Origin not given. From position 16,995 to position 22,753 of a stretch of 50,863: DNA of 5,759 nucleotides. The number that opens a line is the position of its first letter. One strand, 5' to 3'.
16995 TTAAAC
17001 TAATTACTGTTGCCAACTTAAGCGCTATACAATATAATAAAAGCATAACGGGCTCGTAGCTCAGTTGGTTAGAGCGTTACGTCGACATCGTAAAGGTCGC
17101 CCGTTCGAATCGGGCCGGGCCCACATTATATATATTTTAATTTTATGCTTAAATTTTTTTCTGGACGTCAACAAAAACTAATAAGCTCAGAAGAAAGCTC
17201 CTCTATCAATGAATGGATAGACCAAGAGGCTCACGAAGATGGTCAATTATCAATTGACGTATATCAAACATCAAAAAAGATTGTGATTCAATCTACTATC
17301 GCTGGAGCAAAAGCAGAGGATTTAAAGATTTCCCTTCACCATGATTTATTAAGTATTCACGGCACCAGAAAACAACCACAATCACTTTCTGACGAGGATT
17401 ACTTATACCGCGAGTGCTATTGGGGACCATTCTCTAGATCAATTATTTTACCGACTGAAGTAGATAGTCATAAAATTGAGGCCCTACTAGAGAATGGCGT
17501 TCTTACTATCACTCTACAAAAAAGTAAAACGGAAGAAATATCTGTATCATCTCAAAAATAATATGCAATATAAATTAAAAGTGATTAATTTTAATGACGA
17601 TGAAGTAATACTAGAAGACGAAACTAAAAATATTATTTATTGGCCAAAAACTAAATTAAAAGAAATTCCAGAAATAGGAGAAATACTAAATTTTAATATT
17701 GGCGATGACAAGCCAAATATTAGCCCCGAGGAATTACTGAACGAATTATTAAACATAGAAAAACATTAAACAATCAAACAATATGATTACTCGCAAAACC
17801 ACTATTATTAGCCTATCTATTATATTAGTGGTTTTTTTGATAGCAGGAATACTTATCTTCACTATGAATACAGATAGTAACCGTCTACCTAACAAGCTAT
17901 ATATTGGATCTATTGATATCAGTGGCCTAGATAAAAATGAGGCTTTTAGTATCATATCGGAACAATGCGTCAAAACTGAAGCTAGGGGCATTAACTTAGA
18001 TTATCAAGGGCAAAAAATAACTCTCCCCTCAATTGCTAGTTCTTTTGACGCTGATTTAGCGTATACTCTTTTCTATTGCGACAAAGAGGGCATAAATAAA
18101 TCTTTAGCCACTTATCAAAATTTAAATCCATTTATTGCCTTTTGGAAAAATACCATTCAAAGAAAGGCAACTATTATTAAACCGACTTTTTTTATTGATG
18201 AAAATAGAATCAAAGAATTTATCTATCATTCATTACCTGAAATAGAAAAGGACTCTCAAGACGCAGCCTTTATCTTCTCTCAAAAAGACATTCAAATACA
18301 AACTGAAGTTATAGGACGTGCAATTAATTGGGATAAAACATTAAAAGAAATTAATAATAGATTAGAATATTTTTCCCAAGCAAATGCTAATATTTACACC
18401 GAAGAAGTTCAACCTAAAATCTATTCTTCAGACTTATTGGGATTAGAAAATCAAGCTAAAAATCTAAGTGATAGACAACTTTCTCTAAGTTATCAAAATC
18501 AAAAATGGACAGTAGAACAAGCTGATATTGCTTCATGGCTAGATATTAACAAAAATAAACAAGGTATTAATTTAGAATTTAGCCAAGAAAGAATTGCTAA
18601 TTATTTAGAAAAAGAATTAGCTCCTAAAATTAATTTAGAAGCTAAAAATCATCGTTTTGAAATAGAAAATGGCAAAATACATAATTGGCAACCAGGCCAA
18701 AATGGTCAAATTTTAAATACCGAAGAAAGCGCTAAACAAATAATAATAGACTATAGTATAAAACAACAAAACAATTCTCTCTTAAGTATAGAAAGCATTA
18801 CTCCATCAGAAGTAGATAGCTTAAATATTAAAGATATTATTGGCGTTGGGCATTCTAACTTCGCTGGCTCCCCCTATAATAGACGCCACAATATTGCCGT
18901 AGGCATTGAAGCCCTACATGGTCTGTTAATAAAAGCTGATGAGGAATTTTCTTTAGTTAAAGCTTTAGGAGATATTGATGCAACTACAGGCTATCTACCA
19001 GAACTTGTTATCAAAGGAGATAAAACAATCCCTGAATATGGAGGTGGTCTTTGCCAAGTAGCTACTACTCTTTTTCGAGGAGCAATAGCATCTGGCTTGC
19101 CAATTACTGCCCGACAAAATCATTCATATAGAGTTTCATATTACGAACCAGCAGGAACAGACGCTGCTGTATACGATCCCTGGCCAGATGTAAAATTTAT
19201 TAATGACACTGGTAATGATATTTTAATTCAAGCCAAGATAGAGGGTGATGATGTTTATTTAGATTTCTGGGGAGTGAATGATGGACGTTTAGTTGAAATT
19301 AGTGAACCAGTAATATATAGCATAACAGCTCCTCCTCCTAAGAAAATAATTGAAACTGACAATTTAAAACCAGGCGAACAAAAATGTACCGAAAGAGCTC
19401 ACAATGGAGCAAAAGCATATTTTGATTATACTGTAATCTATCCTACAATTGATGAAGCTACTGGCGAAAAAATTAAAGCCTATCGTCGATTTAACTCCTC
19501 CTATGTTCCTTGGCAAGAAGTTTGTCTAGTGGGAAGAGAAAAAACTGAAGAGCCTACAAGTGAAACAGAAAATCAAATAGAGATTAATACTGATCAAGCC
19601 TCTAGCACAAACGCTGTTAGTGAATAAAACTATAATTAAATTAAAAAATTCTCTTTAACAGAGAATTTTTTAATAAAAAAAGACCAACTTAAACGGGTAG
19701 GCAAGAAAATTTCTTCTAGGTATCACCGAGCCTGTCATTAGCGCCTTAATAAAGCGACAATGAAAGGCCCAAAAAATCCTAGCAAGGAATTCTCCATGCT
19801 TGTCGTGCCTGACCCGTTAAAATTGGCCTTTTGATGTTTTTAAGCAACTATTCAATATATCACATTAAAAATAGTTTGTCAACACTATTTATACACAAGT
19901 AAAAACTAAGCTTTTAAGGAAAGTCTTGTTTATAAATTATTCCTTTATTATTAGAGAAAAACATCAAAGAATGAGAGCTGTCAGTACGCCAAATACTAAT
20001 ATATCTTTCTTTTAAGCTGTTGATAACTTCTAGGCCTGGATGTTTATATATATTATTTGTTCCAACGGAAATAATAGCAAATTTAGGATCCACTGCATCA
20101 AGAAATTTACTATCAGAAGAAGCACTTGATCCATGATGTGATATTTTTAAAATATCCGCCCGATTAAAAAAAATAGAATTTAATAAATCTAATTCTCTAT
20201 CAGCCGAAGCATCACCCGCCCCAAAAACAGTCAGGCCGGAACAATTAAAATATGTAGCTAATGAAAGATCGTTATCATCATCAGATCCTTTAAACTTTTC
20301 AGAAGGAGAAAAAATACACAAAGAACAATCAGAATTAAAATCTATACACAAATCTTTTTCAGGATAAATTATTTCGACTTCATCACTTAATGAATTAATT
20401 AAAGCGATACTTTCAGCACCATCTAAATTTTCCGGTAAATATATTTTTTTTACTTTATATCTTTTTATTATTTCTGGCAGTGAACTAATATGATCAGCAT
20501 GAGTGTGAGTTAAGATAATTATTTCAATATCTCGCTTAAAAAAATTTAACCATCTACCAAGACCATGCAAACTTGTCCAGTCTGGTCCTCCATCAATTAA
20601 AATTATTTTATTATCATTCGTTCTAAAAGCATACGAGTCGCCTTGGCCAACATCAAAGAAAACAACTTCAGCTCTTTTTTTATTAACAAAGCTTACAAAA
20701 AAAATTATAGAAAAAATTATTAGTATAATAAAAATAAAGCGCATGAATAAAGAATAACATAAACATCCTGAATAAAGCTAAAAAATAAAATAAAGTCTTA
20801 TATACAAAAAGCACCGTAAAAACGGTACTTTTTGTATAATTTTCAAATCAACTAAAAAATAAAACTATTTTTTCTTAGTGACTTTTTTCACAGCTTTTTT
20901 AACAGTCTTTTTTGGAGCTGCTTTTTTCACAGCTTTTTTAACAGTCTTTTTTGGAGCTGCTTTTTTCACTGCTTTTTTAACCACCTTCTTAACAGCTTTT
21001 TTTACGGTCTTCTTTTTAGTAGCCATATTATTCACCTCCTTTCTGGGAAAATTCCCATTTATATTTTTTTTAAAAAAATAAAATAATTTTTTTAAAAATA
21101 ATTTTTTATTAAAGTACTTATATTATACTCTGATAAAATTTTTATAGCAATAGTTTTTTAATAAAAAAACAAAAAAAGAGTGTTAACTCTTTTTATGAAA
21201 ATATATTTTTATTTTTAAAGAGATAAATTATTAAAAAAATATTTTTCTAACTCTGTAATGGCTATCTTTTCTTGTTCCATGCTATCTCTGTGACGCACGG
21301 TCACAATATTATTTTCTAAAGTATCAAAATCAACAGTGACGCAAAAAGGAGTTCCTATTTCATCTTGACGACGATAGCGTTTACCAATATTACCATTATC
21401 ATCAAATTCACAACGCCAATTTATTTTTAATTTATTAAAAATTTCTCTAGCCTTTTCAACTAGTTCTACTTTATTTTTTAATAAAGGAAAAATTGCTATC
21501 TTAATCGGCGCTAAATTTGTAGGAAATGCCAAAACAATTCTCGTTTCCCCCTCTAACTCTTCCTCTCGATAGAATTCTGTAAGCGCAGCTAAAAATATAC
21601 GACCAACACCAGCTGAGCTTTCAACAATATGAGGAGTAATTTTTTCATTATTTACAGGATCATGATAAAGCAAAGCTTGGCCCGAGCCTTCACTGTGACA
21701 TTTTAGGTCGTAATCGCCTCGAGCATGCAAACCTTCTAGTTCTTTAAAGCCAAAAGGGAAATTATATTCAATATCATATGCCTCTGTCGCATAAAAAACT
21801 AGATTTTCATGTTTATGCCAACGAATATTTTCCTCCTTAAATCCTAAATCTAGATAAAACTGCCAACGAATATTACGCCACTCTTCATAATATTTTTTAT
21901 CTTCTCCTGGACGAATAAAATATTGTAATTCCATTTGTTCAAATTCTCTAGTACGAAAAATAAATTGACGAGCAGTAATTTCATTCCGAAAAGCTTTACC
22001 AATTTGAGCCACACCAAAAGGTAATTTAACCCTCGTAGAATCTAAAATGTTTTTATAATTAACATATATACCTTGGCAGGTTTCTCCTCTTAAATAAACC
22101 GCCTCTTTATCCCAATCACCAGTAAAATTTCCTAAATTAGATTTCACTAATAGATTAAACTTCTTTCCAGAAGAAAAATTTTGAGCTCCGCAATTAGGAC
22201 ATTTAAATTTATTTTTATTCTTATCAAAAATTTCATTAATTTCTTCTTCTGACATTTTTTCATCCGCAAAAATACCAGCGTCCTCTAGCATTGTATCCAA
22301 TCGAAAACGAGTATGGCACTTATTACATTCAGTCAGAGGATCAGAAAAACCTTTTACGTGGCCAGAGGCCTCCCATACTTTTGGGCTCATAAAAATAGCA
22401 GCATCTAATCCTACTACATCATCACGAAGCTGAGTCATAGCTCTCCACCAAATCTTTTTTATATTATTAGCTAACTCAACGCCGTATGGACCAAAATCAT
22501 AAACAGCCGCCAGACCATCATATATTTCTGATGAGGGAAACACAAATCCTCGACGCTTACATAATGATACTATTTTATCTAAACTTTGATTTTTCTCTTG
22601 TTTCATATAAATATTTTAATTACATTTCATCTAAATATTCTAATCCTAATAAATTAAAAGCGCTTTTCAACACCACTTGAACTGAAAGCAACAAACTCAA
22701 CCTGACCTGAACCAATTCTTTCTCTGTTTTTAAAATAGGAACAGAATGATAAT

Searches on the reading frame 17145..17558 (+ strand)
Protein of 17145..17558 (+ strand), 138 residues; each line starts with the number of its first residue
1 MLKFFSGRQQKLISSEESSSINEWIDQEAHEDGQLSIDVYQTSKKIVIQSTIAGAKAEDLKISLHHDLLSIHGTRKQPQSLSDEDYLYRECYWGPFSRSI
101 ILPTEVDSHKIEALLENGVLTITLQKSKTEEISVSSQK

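Call 72: search_protein_families(library=pfam, proteins=[window:17145-17558:+], max_evalue=0.0001)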
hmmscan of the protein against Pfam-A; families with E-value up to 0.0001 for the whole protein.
window:17145-17558:+ (138 aa): 2 families
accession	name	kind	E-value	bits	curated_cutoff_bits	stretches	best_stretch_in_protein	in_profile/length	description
PF00011.27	HSP20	-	3.4e-19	69.3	20.8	1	40-132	3-93/102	Hsp20/alpha crystallin family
PF04969.22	CS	-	3.7e-05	25.1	21.3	1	37-126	3-78/78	CS domain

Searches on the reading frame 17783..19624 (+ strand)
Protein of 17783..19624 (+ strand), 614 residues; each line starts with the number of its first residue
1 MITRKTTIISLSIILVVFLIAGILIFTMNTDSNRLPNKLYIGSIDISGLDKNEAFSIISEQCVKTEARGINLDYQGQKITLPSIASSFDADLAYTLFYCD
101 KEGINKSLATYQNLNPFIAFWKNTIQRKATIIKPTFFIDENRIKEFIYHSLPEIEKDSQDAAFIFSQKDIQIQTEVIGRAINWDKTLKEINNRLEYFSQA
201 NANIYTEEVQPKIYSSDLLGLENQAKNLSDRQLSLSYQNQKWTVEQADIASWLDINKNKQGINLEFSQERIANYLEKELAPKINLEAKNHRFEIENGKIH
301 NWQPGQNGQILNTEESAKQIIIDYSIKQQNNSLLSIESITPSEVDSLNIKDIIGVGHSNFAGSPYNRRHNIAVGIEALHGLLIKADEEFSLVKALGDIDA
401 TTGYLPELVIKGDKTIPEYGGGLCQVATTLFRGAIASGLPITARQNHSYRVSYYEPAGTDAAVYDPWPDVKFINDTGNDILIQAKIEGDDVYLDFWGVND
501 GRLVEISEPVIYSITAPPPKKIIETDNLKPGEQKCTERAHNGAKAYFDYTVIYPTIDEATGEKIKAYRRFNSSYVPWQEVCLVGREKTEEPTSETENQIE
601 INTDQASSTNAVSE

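Call 57: search_protein_families(library=pfam, proteins=[window:17783-19624:+], max_evalue=0.00001)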
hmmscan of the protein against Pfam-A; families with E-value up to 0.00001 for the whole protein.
window:17783-19624:+ (614 aa): 2 families
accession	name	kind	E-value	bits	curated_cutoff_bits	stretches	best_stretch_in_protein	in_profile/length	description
PF04294.18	VanW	-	9.3e-38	129.1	27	1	366-496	1-130/130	VanW like protein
PF12229.13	PG_binding_4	-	5.4e-18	65.7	22.1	1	116-194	29-108/117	Putative peptidoglycan binding domain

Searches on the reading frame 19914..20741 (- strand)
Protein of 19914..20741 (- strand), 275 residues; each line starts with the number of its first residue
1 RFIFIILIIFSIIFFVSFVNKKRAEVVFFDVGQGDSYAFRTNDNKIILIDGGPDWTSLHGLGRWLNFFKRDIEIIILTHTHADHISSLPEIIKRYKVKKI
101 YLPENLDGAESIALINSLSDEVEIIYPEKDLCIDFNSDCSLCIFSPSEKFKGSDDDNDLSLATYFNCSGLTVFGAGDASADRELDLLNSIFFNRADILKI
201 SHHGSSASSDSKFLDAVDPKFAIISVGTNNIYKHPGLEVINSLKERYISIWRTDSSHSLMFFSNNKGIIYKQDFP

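Call 57: search_protein_families(library=pfam, proteins=[window:19914-20741:-], max_evalue=0.00001)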
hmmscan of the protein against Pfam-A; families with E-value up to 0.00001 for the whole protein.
window:19914-20741:- (275 aa): 1 family
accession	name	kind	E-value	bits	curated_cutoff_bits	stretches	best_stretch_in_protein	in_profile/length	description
PF00753.33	Lactamase_B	-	4.7e-15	56.5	22.7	1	30-106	2-78/196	Metallo-beta-lactamase superfamily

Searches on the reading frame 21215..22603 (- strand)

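Call 57: search_protein_families(library=pfam, proteins=[window:21215-22603:-], max_evalue=0.00001)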
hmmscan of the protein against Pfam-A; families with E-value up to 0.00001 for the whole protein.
window:21215-22603:- (462 aa): 2 families
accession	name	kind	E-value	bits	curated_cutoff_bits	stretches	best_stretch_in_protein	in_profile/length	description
PF03129.25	HGTP_anticodon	-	2.1e-23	82.7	21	1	368-456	1-91/94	Anticodon binding domain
PF00587.30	tRNA-synt_2b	-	2.5e-13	50.9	29.3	1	166-342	8-177/179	tRNA synthetase class II core domain (G, H, P, S and T)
